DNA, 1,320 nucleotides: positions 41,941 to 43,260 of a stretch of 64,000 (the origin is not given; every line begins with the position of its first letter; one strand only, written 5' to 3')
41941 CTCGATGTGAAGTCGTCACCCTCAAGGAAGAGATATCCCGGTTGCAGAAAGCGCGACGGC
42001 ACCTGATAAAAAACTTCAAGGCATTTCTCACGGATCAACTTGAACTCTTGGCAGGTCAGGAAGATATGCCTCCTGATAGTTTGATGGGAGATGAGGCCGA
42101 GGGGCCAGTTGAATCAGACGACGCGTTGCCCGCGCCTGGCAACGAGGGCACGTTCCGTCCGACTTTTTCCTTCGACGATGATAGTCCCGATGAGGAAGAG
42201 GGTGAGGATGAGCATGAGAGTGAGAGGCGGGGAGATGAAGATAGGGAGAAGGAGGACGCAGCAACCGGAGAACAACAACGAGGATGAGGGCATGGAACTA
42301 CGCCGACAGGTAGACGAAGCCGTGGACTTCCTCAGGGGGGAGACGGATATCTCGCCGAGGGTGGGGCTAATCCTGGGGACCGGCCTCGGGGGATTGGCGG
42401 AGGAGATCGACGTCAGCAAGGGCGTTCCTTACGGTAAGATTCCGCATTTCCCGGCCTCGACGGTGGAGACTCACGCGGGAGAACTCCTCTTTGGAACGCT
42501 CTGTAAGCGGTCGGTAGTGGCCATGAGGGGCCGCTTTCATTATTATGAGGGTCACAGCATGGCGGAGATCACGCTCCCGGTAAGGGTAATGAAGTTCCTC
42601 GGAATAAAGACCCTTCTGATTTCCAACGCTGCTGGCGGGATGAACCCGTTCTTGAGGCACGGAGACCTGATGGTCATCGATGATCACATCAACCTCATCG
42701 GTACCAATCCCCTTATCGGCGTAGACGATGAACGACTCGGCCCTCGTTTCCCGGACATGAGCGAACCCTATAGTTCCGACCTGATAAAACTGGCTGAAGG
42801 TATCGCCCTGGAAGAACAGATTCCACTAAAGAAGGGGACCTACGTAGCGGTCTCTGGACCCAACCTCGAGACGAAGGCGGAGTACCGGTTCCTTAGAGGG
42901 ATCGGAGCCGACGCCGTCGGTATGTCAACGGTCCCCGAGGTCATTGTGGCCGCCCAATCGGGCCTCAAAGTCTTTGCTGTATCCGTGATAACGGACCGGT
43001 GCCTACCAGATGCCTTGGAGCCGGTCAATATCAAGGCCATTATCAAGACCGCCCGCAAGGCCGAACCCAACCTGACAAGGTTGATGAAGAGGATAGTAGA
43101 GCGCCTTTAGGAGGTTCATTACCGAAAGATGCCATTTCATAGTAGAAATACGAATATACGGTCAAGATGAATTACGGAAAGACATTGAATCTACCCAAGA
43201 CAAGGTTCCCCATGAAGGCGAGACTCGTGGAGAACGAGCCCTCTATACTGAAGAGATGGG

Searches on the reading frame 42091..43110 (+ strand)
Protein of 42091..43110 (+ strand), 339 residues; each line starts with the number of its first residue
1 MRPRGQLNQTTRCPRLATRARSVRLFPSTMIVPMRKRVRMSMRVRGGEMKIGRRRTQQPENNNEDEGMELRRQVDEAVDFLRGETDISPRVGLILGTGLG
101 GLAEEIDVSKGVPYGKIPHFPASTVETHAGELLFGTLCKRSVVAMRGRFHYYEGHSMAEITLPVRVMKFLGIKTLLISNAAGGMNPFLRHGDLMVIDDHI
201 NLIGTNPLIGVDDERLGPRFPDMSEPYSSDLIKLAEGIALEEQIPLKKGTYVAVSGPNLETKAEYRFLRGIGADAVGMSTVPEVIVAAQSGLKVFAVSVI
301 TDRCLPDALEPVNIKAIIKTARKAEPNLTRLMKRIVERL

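Call 8: search_protein_families(library=pfam, proteins=[window:42091-43110:+], max_evalue=0.001)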
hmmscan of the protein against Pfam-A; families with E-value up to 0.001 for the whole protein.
window:42091-43110:+ (339 aa): 1 family
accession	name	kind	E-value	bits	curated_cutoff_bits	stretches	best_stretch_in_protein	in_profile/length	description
PF01048.26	PNP_UDP_1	-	8e-54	182.9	25.1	1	90-337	1-233/233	Phosphorylase superfamily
